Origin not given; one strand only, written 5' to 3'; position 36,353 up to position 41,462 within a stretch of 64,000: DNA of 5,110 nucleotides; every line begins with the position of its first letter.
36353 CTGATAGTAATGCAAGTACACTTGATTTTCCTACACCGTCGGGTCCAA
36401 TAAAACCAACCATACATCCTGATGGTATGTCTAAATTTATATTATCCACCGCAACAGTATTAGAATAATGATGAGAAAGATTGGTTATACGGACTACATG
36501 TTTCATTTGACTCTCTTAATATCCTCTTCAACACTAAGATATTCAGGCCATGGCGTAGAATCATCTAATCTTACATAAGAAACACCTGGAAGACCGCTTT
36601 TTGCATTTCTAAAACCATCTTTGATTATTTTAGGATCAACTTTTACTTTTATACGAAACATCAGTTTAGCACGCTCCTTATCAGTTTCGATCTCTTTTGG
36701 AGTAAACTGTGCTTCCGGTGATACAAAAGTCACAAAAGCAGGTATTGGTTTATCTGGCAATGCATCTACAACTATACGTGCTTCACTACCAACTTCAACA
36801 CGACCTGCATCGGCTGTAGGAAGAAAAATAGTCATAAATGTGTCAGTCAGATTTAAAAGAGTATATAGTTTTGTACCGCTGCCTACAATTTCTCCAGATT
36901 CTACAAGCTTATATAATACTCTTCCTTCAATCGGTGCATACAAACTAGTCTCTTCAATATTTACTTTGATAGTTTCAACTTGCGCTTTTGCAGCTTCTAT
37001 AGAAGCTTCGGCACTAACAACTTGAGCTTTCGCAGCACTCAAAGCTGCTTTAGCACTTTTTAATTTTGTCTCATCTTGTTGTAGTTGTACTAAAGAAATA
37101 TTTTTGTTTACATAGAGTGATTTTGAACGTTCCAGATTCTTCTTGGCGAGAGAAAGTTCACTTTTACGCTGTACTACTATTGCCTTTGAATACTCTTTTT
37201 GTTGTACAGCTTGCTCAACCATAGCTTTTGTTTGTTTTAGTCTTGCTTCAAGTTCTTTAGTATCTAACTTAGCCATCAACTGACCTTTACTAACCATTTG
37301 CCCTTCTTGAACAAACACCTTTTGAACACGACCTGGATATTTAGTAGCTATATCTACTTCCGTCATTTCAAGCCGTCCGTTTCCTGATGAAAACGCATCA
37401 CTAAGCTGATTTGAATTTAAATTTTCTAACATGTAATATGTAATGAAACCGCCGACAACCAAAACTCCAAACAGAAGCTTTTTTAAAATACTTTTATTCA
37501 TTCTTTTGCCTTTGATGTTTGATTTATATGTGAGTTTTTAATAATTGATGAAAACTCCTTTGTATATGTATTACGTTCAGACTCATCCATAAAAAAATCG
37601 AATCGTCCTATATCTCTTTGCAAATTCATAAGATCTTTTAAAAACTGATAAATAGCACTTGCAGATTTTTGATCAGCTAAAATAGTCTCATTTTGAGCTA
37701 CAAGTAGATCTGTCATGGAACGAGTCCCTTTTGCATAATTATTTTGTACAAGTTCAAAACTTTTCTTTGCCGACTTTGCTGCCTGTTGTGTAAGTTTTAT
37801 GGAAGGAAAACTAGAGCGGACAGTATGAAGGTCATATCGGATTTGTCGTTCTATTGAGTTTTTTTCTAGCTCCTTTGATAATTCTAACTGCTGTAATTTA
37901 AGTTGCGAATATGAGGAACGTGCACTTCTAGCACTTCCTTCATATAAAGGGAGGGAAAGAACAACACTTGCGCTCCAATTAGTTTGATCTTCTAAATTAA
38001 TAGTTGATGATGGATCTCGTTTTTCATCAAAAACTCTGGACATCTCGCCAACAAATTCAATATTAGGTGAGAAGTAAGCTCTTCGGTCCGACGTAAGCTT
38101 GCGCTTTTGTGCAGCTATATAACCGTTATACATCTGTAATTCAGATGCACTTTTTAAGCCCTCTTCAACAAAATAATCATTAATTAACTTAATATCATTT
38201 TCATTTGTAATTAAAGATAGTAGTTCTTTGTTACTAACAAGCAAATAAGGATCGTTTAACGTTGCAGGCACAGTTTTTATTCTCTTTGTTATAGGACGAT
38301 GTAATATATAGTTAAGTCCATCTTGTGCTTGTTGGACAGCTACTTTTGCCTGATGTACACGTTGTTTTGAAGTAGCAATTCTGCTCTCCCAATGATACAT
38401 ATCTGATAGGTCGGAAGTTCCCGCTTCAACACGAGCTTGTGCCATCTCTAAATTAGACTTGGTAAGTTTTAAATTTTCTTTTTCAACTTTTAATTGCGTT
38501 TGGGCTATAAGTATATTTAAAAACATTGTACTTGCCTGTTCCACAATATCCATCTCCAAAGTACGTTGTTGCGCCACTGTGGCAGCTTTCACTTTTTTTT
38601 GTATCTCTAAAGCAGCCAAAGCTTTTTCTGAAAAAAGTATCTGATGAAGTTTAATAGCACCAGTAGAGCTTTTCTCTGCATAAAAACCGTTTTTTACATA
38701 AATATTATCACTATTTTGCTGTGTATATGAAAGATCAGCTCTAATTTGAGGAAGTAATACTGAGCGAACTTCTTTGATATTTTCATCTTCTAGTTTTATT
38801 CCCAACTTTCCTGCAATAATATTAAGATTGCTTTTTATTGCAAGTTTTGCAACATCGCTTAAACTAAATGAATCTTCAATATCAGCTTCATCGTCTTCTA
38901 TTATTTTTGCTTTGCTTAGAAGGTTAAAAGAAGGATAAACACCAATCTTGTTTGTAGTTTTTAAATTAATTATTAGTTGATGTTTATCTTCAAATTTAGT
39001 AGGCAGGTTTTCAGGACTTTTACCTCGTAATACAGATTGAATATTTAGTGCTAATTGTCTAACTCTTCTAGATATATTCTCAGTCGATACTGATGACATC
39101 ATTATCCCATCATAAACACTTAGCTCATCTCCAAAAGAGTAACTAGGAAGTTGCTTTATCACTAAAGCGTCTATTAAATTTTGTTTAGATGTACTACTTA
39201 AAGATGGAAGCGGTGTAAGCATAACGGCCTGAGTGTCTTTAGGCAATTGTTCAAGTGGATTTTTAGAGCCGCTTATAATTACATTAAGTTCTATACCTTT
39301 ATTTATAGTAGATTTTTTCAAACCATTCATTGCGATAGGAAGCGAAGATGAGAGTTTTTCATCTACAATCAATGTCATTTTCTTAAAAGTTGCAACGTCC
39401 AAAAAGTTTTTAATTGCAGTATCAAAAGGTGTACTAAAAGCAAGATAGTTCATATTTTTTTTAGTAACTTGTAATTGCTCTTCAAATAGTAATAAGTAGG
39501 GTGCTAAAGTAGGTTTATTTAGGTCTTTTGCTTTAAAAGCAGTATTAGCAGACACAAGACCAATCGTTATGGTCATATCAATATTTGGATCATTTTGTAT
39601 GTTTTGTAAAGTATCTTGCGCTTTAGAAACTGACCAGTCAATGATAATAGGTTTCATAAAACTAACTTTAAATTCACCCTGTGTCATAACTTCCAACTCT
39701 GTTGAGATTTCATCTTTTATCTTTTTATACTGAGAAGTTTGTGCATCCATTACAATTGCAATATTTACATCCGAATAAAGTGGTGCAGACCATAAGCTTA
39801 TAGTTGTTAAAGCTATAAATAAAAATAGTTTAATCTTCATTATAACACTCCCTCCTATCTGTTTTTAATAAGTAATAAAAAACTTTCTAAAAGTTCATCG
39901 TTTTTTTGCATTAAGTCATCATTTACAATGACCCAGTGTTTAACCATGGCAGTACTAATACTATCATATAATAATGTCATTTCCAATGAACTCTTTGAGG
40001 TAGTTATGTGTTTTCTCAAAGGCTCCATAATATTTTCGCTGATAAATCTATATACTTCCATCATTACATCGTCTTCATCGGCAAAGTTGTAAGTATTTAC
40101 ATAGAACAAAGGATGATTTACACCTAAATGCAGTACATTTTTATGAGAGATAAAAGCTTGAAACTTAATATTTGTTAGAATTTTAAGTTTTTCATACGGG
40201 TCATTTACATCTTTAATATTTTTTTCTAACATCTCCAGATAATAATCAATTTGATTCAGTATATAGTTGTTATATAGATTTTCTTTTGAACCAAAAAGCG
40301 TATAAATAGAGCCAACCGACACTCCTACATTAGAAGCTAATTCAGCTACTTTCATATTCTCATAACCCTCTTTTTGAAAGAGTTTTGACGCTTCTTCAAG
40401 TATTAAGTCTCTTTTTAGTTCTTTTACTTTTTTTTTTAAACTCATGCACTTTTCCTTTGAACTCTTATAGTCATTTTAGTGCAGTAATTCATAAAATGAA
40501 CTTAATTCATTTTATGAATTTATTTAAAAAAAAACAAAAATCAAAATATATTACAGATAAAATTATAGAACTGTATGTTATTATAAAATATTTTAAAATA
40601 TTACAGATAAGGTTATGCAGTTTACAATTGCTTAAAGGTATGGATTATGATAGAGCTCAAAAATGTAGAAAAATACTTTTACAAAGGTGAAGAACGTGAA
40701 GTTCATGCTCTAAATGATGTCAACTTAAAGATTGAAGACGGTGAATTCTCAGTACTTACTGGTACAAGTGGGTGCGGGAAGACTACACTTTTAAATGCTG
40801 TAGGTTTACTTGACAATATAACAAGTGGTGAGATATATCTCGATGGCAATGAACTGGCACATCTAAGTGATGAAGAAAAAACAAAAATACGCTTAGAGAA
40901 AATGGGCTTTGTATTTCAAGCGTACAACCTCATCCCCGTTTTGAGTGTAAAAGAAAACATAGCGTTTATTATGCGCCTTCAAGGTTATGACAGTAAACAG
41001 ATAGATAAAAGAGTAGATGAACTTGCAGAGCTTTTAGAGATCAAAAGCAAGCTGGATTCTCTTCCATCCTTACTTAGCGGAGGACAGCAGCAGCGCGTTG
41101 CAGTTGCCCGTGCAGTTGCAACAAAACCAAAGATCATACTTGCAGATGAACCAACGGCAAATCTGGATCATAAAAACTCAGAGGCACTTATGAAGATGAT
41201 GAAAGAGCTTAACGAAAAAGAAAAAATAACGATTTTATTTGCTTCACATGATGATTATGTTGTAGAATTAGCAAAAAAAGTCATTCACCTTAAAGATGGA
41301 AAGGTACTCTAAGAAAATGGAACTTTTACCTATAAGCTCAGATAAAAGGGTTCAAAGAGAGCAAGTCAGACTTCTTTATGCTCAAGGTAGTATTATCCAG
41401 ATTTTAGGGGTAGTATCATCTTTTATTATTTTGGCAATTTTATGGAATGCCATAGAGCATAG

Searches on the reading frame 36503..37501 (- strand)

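Call 4: search_protein_families(library=pfam, proteins=[window:36503-37501:-])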
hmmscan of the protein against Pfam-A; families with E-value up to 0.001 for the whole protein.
window:36503-37501:- (332 aa): 5 families
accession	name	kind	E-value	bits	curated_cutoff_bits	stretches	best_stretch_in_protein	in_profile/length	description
PF16576.10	HlyD_D23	-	7.1e-17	61.8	30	1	47-265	18-189/214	Barrel-sandwich domain of CusB or HlyD membrane-fusion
PF13437.12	HlyD_3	-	1.1e-15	58.7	22.2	1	187-287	2-96/106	HlyD family secretion protein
PF13533.13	Biotin_lipoyl_2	-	1.3e-07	31.7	29.8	1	51-80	3-32/32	Biotin-lipoyl like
PF00364.28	Biotin_lipoyl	-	4.8e-05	23.5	22.1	0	48-79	42-73/73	Biotin-requiring enzyme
PF02321.23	OEP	-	0.00015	22.1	22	1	70-171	84-185/187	Outer membrane efflux protein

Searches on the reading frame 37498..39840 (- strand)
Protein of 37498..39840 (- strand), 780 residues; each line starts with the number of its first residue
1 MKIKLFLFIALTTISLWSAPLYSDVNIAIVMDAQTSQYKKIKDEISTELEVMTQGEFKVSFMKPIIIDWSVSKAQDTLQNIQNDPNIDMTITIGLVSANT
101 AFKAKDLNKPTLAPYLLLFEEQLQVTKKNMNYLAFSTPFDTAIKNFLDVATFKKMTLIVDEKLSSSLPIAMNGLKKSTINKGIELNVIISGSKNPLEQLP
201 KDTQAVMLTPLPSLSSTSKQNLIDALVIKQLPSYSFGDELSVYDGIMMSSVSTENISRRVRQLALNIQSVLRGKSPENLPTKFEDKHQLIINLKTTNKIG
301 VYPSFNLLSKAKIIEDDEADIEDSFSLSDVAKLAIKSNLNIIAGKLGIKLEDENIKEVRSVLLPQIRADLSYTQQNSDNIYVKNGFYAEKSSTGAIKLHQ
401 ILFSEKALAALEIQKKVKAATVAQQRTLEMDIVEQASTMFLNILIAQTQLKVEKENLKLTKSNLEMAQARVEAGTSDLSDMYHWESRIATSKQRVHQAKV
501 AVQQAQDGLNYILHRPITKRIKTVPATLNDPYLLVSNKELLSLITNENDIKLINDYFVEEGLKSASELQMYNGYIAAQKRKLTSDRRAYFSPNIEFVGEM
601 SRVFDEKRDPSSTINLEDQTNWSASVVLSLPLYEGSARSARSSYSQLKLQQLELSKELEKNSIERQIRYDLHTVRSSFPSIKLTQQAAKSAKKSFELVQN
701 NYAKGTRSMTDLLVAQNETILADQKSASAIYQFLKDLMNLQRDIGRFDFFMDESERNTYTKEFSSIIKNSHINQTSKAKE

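Call 5: search_protein_families(library=pfam, proteins=[window:37498-39840:-])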
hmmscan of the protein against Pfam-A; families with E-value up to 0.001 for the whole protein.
window:37498-39840:- (780 aa): 2 families
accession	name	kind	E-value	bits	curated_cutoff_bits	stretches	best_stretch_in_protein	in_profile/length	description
PF02321.23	OEP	-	4e-37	128.3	22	2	328-513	2-186/187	Outer membrane efflux protein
PF04392.18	ABC_sub_bind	-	0.00019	21.2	25.9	1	174-311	152-289/293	ABC transporter substrate binding protein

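Call 14: find_related_loci(query=window:37498-39840:-, collection=genome_contigs, flank=10000)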
Query window:37498-39840:- (780 aa) in genome_contigs; peptide patterns used: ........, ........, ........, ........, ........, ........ (x = any residue, [..] = any of these).
71 stretches matched a pattern, but none encodes a relative of the query by tblastn (E <= 1e-3).

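Call 50: search_protein_families(library=ncbifam, proteins=[window:37498-39840:-], max_evalue=0.00001)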
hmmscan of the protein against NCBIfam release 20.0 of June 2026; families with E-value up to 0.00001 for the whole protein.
window:37498-39840:- (780 aa): 3 families
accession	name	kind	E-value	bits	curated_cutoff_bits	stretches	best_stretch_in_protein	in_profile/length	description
TIGR01844.1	type_I_sec_TolC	subfamily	3.8e-38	131.6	225.15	2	326-515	4-195/414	TolC family outer membrane protein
NF007002.0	PRK09465.1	equivalog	2.2e-23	82.5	495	2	592-746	269-425/460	outer membrane channel protein TolC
TIGR01845.1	outer_NodT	subfamily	2.7e-17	62.8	210.05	2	328-522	60-257/460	efflux transporter outer membrane subunit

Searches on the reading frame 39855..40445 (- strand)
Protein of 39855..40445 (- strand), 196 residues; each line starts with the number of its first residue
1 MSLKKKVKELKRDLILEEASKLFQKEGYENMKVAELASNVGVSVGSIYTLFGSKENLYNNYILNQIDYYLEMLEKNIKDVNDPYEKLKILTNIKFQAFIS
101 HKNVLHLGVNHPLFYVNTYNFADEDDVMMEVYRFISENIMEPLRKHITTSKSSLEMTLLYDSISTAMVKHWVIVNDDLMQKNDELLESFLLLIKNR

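Call 5: search_protein_families(library=pfam, proteins=[window:39855-40445:-])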
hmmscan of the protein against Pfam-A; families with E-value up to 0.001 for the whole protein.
window:39855-40445:- (196 aa): 1 family
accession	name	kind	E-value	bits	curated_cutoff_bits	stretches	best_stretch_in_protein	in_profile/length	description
PF00440.29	TetR_N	-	4.3e-13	49.3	24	1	15-59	1-45/47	Bacterial regulatory proteins, tetR family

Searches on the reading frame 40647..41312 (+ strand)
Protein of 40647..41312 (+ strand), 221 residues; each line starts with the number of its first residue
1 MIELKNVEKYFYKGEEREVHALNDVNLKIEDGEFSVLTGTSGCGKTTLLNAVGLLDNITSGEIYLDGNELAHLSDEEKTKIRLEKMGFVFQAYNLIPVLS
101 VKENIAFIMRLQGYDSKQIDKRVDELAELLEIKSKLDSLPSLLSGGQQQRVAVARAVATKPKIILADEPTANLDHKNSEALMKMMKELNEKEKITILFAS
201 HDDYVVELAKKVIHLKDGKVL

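Call 5: search_protein_families(library=pfam, proteins=[window:40647-41312:+])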
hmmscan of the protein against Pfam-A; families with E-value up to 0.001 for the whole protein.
window:40647-41312:+ (221 aa): 6 families
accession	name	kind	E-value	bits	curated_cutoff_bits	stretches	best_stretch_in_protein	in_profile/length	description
PF00005.33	ABC_tran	-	1.7e-33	116.5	25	1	22-171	1-137/137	ABC transporter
PF13304.12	AAA_21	-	1.9e-10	41.7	27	1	144-207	239-304/304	AAA domain, putative AbiEii toxin, Type IV TA system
PF02463.25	SMC_N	-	2.9e-10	40.4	40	1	32-215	24-211/220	RecF/RecN/SMC N terminal domain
PF01637.24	ATPase_2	-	5.7e-05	23.5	33.2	0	21-132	7-107/225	ATPase domain predominantly from Archaea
PF03193.22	RsgA_GTPase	-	0.00021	21.6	30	1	13-55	88-129/174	RsgA GTPase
PF13481.12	AAA_25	-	0.00041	20.5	27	0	28-130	29-138/195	AAA domain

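Call 50: search_protein_families(library=ncbifam, proteins=[window:40647-41312:+], max_evalue=0.00001)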
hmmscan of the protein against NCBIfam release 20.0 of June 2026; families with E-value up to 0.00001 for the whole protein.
window:40647-41312:+ (221 aa): 189 families (the best 25 are shown)
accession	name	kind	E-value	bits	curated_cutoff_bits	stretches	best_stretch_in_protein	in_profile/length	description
TIGR02673.1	FtsE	equivalog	1e-60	205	264.85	1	1-219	1-214/214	cell division ATP-binding protein FtsE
TIGR02211.1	LolD_lipo_ex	equivalog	1.5e-60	204.4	307.75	1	1-220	1-219/221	lipoprotein-releasing ABC transporter ATP-binding protein LolD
NF038007.1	ABC_ATP_DarD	equivalog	2.2e-60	203.8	375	1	1-219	1-217/218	darobactin export ABC transporter ATP-binding protein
TIGR02982.1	heterocyst_DevA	subfamily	6e-60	202.6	295.8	1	2-220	2-219/220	ABC exporter ATP-binding subunit, DevA family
TIGR03608.1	L_ocin_972_ABC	subfamily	2.8e-58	196.8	254.85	1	6-215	3-206/206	putative bacteriocin export ABC transporter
NF040933.2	ABC_arch_GlcV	equivalog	3.2e-57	194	450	1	2-220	3-220/357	glucose ABC transporter ATP-binding protein GlcV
TIGR02314.1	ABC_MetN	equivalog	1.6e-53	181.9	499.7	1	1-219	1-218/343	methionine ABC transporter ATP-binding protein MetN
TIGR03265.1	PhnT2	equivalog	1.6e-52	178.9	457.7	1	3-220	6-213/353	putative 2-aminoethylphosphonate ABC transporter ATP-binding protein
NF008653.0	PRK11650.1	subfamily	7.4e-52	176.6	432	1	2-220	4-213/357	sn-glycerol-3-phosphate ABC transporter ATP-binding protein UgpC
NF007826.0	PRK10535.1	equivalog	9.8e-52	176.1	966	1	2-220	5-221/648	macrolide ABC transporter ATP-binding protein/permease MacB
NF006987.0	PRK09452.1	equivalog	1e-50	172.6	482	1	1-220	17-226/378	spermidine/putrescine ABC transporter ATP-binding protein PotA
TIGR02315.1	ABC_phnC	equivalog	1.8e-50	171.6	266.1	1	1-220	1-224/243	phosphonate ABC transporter ATP-binding protein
TIGR00968.1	3a0106s01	subfamily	3e-50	170.9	342.75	1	3-220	2-209/237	sulfate ABC transporter ATP-binding protein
NF040840.2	tungstate_WtpC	equivalog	1.1e-49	169.6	440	1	1-220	1-209/347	tungstate ABC transporter ATP-binding protein WtpC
NF007879.0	PRK10584.1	equivalog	2e-49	168.4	336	1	2-220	7-224/228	putative ABC transporter ATP-binding protein YbbA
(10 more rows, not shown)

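Call 54: find_encoding_contigs(protein=window:40647-41312:+, flank=6000, max_places=8)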
Protein window:40647-41312:+ (221 aa): no gene with exactly this product is on record in the collection.
